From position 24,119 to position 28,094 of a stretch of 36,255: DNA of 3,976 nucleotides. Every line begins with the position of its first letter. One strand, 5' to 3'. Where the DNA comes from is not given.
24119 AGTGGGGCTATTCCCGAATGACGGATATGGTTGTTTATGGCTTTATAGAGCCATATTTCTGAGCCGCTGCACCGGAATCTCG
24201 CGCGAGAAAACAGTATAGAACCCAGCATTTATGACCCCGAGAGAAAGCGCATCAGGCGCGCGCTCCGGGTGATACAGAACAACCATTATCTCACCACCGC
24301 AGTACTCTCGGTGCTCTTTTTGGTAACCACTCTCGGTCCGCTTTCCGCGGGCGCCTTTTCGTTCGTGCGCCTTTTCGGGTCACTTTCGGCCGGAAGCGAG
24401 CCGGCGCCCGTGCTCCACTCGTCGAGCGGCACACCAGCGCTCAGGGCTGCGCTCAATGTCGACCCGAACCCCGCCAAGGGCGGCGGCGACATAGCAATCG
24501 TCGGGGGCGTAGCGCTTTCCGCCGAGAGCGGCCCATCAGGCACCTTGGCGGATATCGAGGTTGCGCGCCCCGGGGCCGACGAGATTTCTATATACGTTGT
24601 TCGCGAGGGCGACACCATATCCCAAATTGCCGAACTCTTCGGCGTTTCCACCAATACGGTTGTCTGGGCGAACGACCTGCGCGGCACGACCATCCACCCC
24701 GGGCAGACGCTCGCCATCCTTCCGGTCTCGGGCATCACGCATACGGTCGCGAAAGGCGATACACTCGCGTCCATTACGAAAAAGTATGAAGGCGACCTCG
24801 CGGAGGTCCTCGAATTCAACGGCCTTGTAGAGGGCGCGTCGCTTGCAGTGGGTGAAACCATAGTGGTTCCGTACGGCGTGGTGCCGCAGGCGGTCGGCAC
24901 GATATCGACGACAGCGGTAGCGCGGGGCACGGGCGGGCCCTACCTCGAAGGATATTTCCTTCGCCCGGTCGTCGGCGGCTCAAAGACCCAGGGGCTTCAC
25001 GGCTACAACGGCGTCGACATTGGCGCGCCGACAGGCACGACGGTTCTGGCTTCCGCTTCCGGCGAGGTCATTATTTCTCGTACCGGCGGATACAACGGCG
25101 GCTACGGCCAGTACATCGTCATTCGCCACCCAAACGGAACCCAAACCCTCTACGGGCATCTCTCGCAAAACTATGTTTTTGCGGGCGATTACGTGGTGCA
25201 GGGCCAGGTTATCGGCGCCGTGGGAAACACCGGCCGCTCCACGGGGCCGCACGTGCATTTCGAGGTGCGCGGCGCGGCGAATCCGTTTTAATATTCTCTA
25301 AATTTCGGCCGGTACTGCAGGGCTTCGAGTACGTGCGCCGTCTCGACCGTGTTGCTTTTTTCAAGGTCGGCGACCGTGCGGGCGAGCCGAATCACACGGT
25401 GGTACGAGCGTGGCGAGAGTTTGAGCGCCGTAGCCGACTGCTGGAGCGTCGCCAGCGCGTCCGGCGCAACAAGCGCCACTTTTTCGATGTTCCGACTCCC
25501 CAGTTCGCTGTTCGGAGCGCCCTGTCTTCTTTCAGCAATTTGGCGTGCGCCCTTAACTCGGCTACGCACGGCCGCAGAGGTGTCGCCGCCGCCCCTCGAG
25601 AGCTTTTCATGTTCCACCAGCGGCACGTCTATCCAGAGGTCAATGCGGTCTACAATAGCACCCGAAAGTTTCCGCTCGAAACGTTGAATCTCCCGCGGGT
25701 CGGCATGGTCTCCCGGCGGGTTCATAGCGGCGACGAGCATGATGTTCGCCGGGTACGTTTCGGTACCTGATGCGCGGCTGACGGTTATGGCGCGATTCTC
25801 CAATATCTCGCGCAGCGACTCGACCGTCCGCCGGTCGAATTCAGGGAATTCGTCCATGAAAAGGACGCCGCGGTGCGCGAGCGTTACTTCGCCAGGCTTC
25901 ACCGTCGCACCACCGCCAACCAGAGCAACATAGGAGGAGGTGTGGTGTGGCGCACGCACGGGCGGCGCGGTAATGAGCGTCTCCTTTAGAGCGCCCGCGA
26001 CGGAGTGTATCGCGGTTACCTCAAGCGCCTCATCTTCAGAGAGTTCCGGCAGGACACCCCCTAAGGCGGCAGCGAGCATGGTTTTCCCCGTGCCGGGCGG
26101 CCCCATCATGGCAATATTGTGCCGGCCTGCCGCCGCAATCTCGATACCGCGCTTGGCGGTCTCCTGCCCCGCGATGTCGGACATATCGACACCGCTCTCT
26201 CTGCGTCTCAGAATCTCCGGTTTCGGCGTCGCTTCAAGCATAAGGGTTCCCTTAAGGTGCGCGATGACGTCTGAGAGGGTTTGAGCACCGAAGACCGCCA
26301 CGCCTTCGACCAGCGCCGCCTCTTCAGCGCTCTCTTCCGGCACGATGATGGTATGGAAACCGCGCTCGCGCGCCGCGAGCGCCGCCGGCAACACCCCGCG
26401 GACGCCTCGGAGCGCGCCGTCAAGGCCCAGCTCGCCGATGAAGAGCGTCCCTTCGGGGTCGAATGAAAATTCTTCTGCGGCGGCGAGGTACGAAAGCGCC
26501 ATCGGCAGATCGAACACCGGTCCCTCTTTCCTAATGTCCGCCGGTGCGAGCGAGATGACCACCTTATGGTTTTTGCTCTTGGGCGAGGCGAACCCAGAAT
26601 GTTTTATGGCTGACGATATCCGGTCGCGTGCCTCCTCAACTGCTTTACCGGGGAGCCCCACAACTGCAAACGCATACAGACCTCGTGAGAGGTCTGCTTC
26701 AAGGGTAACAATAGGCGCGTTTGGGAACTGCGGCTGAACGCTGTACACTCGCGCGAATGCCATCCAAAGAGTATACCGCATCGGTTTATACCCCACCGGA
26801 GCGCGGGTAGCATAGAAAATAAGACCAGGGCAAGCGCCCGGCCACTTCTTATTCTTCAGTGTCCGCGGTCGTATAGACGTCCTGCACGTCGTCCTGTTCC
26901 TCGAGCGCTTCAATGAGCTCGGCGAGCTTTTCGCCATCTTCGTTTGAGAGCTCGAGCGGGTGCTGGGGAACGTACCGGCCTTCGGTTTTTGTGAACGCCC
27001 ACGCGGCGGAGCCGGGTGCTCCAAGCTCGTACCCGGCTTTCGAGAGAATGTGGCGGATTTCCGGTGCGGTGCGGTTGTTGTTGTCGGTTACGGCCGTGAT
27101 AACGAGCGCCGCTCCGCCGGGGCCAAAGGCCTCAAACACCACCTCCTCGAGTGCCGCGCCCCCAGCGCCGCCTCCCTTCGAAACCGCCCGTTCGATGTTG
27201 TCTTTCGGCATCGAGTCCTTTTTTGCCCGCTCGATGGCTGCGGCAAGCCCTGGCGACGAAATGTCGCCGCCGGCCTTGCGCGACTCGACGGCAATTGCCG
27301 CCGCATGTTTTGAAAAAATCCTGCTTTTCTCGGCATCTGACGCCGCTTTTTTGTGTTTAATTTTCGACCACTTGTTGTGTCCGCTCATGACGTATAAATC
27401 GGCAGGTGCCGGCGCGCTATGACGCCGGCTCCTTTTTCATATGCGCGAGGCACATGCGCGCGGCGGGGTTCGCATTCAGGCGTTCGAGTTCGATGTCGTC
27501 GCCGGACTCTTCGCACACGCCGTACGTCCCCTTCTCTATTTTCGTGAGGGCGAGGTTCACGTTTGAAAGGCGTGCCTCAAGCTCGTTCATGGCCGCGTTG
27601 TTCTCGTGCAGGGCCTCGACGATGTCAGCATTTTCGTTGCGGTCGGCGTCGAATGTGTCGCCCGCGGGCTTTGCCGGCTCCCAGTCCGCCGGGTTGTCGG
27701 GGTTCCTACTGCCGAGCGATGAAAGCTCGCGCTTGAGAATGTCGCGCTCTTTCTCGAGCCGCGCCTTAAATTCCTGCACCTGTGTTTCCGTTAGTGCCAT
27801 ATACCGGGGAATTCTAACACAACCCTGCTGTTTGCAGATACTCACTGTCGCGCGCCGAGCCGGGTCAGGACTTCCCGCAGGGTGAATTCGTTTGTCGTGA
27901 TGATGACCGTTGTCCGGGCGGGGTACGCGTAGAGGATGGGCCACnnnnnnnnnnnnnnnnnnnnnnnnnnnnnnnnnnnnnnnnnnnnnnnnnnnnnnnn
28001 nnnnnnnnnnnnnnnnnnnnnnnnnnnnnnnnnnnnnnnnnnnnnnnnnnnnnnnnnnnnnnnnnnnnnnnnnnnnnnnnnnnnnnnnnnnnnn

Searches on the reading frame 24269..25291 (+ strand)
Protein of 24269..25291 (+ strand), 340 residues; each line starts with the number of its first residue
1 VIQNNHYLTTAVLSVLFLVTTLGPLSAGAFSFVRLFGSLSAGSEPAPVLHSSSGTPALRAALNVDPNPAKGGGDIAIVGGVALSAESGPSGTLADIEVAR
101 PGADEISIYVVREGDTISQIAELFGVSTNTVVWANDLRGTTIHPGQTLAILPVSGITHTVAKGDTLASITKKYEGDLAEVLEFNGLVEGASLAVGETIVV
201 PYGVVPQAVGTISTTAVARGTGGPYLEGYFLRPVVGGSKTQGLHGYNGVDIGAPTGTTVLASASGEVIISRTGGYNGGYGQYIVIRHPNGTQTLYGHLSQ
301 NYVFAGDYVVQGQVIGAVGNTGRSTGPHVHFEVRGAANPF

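Call 4: search_protein_families(library=pfam, proteins=[window:24269-25291:+], max_evalue=0.01)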
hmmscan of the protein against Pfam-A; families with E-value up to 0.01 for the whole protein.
window:24269-25291:+ (340 aa): 5 families
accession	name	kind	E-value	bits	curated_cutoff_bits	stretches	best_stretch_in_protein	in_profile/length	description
PF01551.29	Peptidase_M23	-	1.1e-29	103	28.7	1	246-337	3-91/96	Peptidase family M23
PF01476.26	LysM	-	1.3e-19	70.3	20.9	2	109-150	1-42/43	LysM domain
PF23473.1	LysM3_LYK4_5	-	1.9e-13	50.7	29.3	1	109-147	5-43/48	LYK4/5 LysM3 domain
PF23446.1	LysM1_NFP_LYK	-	8.9e-05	23.7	36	0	115-150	16-53/60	NFP/LYK LysM1 domain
PF13384.12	HTH_23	-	0.0012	19.1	24.6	1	111-131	14-34/50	Homeodomain-like domain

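Call 56: search_protein_families(library=ncbifam, proteins=[window:24269-25291:+], max_evalue=0.001)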
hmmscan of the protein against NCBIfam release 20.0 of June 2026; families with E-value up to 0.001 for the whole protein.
window:24269-25291:+ (340 aa): 24 families
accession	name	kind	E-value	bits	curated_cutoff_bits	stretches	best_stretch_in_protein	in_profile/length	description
NF050804.1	CellDivDipMCaul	equivalog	5.2e-28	98.2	900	2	237-336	520-616/634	cell division endopeptidase DipM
NF008652.0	PRK11649.1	equivalog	2.9e-24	85.6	341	1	245-333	312-397/439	murein DD-endopeptidase MepM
NF041208.1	celldiv_DipM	equivalog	1.5e-22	80.4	740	1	242-339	315-410/419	cell division endopeptidase DipM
NF053825.1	PdgNdpepShyA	equivalog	4.1e-21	75.2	700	1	242-333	292-380/425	peptidoglycan DD-endopeptidase ShyA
NF053824.1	PdgNdpepShyC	equivalog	2.7e-18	66.1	700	1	243-333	293-380/429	peptidoglycan DD-endopeptidase ShyC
NF040883.1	amid_act_ActS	equivalog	2.7e-18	66.1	375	1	154-336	32-223/242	amidase activator ActS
NF052336.1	PdgHdaseHSB100310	equivalog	4.3e-18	65.7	500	1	243-334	54-142/316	peptidoglycan hydrolase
NF047755.1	LIC_10271_M23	exception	3.8e-16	59.5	180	1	157-318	26-186/207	LIC_10271 family cell wall hydrolase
NF052530.1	Heli_ShapePgp3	exception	3.9e-16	59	300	1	245-334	165-252/270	peptidoglycan metallopeptidase Pgp3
NF047657.1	CellWlHdaseLepto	equivalog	6.7e-14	51.9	400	1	158-200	29-71/221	hypothetical protein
NF008050.0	PRK10783.1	equivalog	1.6e-13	49.8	508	1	99-198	336-445/457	murein transglycosylase D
NF053738.1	S2SprSpoIIQBc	equivalog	2.4e-12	47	250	1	246-335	122-212/232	stage II sporulation protein SpoIIQ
NF008644.1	PRK11637.1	equivalog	3.3e-12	46.1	270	1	237-335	277-372/385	murein hydrolase activator EnvC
NF052529.1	PG_M23_Pgp6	exception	4.6e-12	45.3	600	1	248-333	337-419/452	peptidoglycan metallopeptidase Pgp6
NF008123.1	PRK10871.1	equivalog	2.6e-11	43.5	311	1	245-334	264-350/365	murein hydrolase activator NlpD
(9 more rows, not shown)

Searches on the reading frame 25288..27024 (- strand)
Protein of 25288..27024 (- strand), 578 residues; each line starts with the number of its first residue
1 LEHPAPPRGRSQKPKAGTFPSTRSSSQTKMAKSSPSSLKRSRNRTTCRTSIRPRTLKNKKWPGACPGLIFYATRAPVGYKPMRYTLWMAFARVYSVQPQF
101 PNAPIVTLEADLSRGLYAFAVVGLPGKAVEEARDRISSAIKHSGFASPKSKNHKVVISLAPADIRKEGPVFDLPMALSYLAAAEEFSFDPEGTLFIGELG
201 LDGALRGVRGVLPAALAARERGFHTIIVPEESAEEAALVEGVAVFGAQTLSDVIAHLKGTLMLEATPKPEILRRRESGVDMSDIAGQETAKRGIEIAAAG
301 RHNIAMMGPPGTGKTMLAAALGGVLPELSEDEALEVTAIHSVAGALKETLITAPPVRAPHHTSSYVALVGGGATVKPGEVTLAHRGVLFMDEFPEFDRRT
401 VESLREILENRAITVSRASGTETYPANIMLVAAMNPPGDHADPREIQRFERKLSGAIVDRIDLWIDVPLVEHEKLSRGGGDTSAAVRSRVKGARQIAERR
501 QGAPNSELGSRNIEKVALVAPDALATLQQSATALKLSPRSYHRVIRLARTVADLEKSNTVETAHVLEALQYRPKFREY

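Call 4: search_protein_families(library=pfam, proteins=[window:25288-27024:-], max_evalue=0.01)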
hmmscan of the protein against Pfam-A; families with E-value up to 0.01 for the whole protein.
window:25288-27024:- (578 aa): 14 families
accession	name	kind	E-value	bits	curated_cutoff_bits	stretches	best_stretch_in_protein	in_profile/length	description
PF01078.27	Mg_chelatase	-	7.1e-74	248.1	20.3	1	280-474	1-206/207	Magnesium chelatase, subunit ChlI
PF13541.12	ChlI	-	6.1e-38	129.9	27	1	109-231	2-120/121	Subunit ChlI of Mg-chelatase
PF13335.12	Mg_chelatase_C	-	8.2e-26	90.9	26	1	481-572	2-94/94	Magnesium chelatase, subunit ChlI C-terminal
PF00493.29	MCM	-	3.3e-13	49.7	23.3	1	284-465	41-202/224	MCM P-loop domain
PF07728.20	AAA_5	-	4.5e-08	33.6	22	1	305-440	3-128/139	AAA domain (dynein-related subfamily)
PF00158.32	Sigma54_activat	-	1.5e-07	31.7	20.2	1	290-435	11-142/168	Sigma-54 interaction domain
PF05362.19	Lon_C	-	5.8e-05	23.2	21.1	1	131-235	72-175/205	Lon protease (S16) C-terminal proteolytic domain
PF00004.35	AAA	-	0.00015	22.7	21.2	1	306-452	3-126/131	ATPase family associated with various cellular activities (AAA)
PF05496.18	RuvB_N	-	0.0011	19.2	27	0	282-321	7-53/159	Holliday junction DNA helicase RuvB P-loop domain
PF01695.23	IstB_IS21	-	0.0028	17.6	24.1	1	301-322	92-113/238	IstB-like ATP binding protein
PF13401.12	AAA_22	-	0.0045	17.7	27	0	301-409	5-109/130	AAA domain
PF20030.5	bpMoxR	-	0.0054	16.3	27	0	294-322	24-52/205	MoxR domain in the MoxR-vWA-beta-propeller ternary systems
PF13245.12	AAA_19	-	0.0058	17.2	25.1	0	298-408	8-115/134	AAA domain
PF13604.12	AAA_30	-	0.008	16.4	27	0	295-415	12-119/191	AAA domain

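Call 56: search_protein_families(library=ncbifam, proteins=[window:25288-27024:-], max_evalue=0.001)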
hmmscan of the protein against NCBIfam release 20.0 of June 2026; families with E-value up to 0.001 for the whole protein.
window:25288-27024:- (578 aa): 17 families
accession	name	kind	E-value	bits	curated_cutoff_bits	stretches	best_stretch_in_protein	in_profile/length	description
TIGR00368.1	TIGR00368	hypoth_equivalog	1e-145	486.2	362.4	1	102-572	10-499/499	YifB family Mg chelatase-like AAA ATPase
NF007365.0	PRK09862.1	equivalog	8e-119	397.5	530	1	101-572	14-492/506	YifB family Mg chelatase-like AAA ATPase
TIGR00764.1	lon_rel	equivalog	1.8e-13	50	516.6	1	283-329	19-65/608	ATP-dependent protease LonB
TIGR02902.1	spore_lonB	equivalog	1.2e-12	47.2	723.3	2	280-417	63-208/531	ATP-dependent protease LonB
TIGR02903.1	spore_lon_C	equivalog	1.9e-09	36.6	678.8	1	280-417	152-298/615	Lon family ATP-dependent protease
TIGR02031.1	BchD-ChlD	equivalog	8.5e-09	34.6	499.55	1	303-472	18-169/608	magnesium chelatase ATPase subunit D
TIGR02442.1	Cob-chelat-sub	hypoth_equivalog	2.1e-07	29.8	779.45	1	367-437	110-180/641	putative cobaltochelatase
TIGR00416.1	sms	equivalog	2.3e-05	23.3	403.05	1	163-254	365-454/454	DNA repair protein RadA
TIGR02329.1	propionate_PrpR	equivalog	5e-05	22.1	499.2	1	222-435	163-356/526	propionate catabolism operon regulatory protein PrpR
NF011953.0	PRK15424.1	equivalog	6.8e-05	21.7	703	1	233-434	169-370/538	propionate catabolism operon regulatory protein PrpR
TIGR02030.1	BchI-ChlI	equivalog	8.7e-05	21.8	466.95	0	367-450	114-197/337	magnesium chelatase ATPase subunit I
TIGR03922.1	T7SS_EccA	equivalog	0.00011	20.9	466.65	1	289-325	301-336/557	type VII secretion AAA-ATPase EccA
NF038308.1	RNA_repair_RtcR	equivalog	0.00016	20.7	650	0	277-413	180-307/530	RNA repair transcriptional activator RtcR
TIGR02915.1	PEP_resp_reg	equivalog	0.00051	19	502.6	1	291-435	152-282/445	PEP-CTERM-box response regulator transcription factor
NF040949.1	minchrom_main_MCM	domain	0.00057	18.2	940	0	376-463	380-467/682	minichromosome maintenance protein MCM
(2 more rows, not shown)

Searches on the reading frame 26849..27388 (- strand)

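Call 56: search_protein_families(library=ncbifam, proteins=[window:26849-27388:-], max_evalue=0.001)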
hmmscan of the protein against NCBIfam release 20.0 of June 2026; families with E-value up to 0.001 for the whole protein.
window:26849-27388:- (179 aa): 3 families
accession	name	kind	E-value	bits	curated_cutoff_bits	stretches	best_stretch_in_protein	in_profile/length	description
NF001030.0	PRK00110.1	equivalog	4.6e-55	186.9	243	2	1-134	1-136/245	YebC/PmpR family DNA-binding transcriptional regulator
TIGR01033.1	TIGR01033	subfamily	7.1e-51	173.3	208.75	2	1-134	1-136/238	YebC/PmpR family DNA-binding transcriptional regulator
NF009044.0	PRK12378.1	subfamily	6.9e-47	160.2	196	2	6-135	4-134/239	YebC/PmpR family DNA-binding transcriptional regulator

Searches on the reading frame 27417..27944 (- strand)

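Call 56: search_protein_families(library=ncbifam, proteins=[window:27417-27944:-], max_evalue=0.001)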
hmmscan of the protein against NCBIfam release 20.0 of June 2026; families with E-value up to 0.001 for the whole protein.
window:27417-27944:- (175 aa): 4 families
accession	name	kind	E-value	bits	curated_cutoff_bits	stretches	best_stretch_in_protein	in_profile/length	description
TIGR02890.1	bacill_yteA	subfamily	7.8e-17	61.8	134.4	1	55-172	2-117/159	regulatory protein, yteA family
NF033459.1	DksA_like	equivalog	7.2e-14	52.1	105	1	56-167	3-104/113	RNA polymerase-binding protein DksA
TIGR02420.1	dksA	equivalog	4.9e-12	46.2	115.5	1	52-166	2-105/110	RNA polymerase-binding protein DksA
NF008045.0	PRK10778.1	equivalog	2.8e-06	27.7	289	1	51-166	32-136/151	RNA polymerase-binding protein DksA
